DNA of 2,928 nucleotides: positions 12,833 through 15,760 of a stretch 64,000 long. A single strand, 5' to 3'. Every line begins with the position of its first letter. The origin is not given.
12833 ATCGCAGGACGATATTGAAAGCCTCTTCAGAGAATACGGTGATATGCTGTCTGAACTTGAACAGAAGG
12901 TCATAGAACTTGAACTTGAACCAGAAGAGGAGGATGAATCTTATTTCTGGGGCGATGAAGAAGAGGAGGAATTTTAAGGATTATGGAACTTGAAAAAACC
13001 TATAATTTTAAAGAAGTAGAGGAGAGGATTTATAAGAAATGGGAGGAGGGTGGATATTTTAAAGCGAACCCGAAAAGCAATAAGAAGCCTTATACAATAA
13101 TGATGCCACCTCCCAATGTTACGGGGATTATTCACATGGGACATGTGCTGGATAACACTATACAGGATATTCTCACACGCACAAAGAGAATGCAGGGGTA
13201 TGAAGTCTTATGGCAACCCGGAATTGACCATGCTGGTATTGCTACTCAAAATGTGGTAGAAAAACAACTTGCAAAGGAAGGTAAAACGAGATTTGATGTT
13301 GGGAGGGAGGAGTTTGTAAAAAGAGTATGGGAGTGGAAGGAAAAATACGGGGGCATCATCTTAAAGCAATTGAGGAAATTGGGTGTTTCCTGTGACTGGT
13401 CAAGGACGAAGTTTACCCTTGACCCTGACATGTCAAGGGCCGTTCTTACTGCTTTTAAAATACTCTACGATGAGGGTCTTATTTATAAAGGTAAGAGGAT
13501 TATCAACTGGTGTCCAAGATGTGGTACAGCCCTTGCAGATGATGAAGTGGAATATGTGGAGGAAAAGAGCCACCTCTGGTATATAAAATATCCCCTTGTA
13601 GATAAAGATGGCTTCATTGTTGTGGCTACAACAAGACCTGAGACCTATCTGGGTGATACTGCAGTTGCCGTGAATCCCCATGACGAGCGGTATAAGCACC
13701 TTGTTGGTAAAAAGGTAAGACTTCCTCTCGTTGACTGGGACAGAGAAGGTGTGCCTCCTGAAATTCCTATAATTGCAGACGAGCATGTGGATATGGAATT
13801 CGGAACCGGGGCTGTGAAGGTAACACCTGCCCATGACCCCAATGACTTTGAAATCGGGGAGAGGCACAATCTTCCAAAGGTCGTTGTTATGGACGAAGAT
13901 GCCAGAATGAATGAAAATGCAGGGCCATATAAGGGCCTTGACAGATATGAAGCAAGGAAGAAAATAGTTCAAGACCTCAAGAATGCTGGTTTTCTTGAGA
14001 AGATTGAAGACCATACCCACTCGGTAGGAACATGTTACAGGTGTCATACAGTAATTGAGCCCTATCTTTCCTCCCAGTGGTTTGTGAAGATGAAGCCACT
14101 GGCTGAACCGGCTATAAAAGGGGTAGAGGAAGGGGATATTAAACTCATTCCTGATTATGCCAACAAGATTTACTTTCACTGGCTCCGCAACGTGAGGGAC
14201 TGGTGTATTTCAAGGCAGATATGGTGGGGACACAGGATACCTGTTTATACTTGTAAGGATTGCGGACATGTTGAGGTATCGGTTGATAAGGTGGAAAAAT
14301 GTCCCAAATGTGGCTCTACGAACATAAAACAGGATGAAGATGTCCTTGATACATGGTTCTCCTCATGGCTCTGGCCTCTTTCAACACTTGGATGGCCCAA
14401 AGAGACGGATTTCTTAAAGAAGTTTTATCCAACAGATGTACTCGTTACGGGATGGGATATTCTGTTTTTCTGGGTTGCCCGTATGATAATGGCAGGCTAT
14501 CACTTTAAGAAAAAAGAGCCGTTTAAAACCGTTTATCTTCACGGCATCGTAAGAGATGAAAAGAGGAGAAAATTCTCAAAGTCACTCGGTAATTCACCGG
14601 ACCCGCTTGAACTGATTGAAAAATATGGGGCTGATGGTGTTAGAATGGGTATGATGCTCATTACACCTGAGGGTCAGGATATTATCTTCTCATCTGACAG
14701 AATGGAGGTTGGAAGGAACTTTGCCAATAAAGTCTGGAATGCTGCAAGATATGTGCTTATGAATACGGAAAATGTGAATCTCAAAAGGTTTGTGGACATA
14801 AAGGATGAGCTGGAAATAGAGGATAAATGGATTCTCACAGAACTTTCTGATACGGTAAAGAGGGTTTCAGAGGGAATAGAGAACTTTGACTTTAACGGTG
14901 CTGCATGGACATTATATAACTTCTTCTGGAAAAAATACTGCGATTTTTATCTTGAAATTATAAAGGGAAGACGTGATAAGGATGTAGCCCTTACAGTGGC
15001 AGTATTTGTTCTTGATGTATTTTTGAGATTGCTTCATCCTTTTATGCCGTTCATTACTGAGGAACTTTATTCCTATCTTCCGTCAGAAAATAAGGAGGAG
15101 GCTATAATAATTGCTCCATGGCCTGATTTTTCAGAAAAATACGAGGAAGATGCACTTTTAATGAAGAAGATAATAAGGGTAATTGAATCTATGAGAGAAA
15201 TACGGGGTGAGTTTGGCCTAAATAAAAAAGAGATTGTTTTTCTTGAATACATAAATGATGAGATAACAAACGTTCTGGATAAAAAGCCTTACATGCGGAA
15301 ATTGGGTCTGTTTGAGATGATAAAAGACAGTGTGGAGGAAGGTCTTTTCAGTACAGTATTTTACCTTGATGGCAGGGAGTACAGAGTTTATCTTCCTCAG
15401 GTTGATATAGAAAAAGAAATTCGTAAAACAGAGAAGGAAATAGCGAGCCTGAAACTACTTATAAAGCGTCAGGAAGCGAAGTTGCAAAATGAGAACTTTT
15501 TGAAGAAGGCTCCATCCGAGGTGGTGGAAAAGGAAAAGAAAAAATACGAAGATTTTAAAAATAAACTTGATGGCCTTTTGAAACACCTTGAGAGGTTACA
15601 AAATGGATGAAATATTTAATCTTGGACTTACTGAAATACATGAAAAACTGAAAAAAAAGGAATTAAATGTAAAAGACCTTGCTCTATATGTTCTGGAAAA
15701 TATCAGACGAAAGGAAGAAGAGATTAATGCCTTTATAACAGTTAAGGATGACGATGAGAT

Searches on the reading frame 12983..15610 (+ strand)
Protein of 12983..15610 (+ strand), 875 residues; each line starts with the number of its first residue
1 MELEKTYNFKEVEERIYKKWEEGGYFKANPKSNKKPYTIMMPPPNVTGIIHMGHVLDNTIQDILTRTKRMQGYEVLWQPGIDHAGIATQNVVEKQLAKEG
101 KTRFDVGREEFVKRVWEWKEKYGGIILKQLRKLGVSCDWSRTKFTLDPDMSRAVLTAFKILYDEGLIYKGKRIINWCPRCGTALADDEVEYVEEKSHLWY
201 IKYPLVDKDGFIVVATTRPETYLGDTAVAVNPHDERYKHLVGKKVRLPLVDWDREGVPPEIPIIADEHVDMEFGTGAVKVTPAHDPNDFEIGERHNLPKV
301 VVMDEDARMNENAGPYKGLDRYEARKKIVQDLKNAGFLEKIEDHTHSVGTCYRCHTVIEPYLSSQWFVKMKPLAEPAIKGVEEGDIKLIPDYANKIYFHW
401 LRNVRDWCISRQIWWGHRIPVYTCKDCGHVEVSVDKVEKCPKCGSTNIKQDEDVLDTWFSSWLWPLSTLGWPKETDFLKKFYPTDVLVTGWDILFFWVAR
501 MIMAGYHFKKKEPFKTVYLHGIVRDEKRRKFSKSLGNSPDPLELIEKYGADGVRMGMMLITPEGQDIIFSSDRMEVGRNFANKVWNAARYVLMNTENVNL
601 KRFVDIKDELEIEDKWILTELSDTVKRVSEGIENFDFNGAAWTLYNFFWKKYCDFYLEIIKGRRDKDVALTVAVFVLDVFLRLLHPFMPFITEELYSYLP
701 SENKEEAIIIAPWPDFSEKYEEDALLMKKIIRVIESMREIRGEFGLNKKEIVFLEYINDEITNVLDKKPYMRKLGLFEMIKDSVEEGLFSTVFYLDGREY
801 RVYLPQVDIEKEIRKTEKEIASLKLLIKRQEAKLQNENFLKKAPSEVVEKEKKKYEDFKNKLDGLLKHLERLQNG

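Call 14: search_protein_families(library=pfam, proteins=[window:12983-15610:+], max_evalue=0.01)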
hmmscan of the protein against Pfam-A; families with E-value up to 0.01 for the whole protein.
window:12983-15610:+ (875 aa): 11 families
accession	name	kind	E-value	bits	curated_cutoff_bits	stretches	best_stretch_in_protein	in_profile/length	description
PF00133.28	tRNA-synt_1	-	7.5e-144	479.9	22.7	1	16-569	2-413/414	tRNA synthetases class I (I, L, M and V)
PF08264.19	Anticodon_1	-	2.3e-38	131.8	25.1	1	614-749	1-141/148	Anticodon-binding domain of tRNA ligase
PF09334.17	tRNA-synt_1g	-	3.8e-19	69.2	20.1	2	41-190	5-136/391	tRNA synthetases class I (M)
PF10458.14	Val_tRNA-synt_C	-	1.4e-13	51.3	25.9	1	808-873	1-66/66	Valyl tRNA synthetase tRNA binding arm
PF13603.12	tRNA-synt_1_2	-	8.1e-10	38.9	25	1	260-308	97-146/185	Leucyl-tRNA synthetase, editing domain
PF09723.15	Zn_ribbon_8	-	0.00045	20.6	34.4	1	422-449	6-38/41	Zinc ribbon domain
PF21349.2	RUBY_RBDX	-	0.00053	19.8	26.5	0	422-445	1-24/30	Rubrerythrin, rubredoxin-like domain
PF23455.1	DUF7129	-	0.0007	19.7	30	1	421-446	11-36/45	Domain of unknown function (DUF7129)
PF01406.26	tRNA-synt_1e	-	0.0022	17.9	27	0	39-77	12-50/301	tRNA synthetases class I (C) catalytic domain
PF18551.6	TackOD1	-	0.0083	16.1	32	0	421-452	74-103/188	Thaumarchaeal output domain 1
PF01155.25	HypA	-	0.0084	16.6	28.9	0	421-449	70-98/112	Hydrogenase/urease nickel incorporation, metallochaperone, hypA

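Call 47: list_cluster_members(proteins=[P0002, P0152, P0007, L004:16477-18312:-, window:12983-15607:+])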
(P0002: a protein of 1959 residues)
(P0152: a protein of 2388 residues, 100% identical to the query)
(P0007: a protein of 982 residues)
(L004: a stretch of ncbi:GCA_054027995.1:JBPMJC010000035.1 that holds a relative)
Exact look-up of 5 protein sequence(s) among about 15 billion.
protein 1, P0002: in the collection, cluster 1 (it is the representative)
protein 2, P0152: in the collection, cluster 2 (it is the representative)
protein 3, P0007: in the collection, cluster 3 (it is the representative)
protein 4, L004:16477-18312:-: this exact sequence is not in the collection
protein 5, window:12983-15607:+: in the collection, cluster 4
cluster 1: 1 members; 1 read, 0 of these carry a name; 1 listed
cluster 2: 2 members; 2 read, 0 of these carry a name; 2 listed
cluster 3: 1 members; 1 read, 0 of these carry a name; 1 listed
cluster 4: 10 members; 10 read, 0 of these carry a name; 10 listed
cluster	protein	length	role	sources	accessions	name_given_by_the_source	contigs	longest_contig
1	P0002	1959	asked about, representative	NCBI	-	-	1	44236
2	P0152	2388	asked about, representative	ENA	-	-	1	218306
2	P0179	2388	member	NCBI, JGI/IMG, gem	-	-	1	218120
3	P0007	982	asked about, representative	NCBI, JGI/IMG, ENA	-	-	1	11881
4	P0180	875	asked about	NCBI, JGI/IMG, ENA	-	-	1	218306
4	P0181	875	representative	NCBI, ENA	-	-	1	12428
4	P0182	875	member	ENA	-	-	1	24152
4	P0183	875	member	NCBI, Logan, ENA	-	-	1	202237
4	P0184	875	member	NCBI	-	-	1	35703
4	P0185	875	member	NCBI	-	-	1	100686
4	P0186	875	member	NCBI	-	-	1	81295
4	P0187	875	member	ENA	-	-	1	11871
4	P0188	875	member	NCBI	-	-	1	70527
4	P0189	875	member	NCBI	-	-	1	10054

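Call 71: find_homologous_proteins(query=window:12983-15607:+, max_evalue=1e-50)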
Query window:12983-15607:+ (875 aa): 8000 proteins with E <= 1e-50 among 8000 candidates; the best 120 are listed.
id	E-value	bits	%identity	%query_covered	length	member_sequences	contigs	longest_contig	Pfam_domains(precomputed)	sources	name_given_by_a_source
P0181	0.0e+0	1842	88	100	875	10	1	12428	PF09334.18,PF08264.20,PF13603.13,PF00133.29,PF10458.15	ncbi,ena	-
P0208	0.0e+0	1822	87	100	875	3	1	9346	PF09334.18,PF08264.20,PF13603.13,PF00133.29,PF10458.15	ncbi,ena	-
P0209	0.0e+0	1781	85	100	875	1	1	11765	PF09334.18,PF08264.20,PF13603.13,PF00133.29,PF10458.15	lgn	-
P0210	0.0e+0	1372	65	100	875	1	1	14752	PF09334.18,PF08264.20,PF13603.13,PF00133.29,PF10458.15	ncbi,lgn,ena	-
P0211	0.0e+0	1319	65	100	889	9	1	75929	PF09334.18,PF08264.20,PF13603.13,PF00133.29,PF10458.15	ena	-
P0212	0.0e+0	1310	66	100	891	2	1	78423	PF09334.18,PF08264.20,PF13603.13,PF00133.29,PF10458.15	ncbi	-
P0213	0.0e+0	1283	63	100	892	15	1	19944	PF09334.18,PF08264.20,PF21349.3,PF13603.13,PF00133.29,PF10458.15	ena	-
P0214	0.0e+0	1282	63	100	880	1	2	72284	PF09334.18,PF08264.20,PF13603.13,PF00133.29,PF10458.15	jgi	-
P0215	0.0e+0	1281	63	100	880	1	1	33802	PF09334.18,PF08264.20,PF13603.13,PF00133.29,PF10458.15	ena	-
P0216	0.0e+0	1279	63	100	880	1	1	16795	PF09334.18,PF08264.20,PF13603.13,PF00133.29,PF10458.15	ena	-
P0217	0.0e+0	1279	63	100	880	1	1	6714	PF09334.18,PF08264.20,PF13603.13,PF00133.29,PF10458.15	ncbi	-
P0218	0.0e+0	1277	63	100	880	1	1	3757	PF09334.18,PF08264.20,PF13603.13,PF00133.29,PF10458.15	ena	-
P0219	0.0e+0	1277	62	100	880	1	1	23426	PF09334.18,PF08264.20,PF13603.13,PF00133.29,PF10458.15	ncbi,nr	ncbi:MAG: valine--tRNA ligase [Candidatus Hydrothermae bacterium]|nr:valine--tRNA ligase [Candidatus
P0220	0.0e+0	1277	62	100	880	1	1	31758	PF09334.18,PF08264.20,PF13603.13,PF00133.29,PF10458.15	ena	-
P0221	0.0e+0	1276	63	100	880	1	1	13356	PF09334.18,PF08264.20,PF13603.13,PF00133.29,PF10458.15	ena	-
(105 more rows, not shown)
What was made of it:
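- Lineage: the best named ValRS hits are Candidatus Hydrothermae/Hydrothermota at 62-63% and WOR-3 at 55-63% (call 71).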
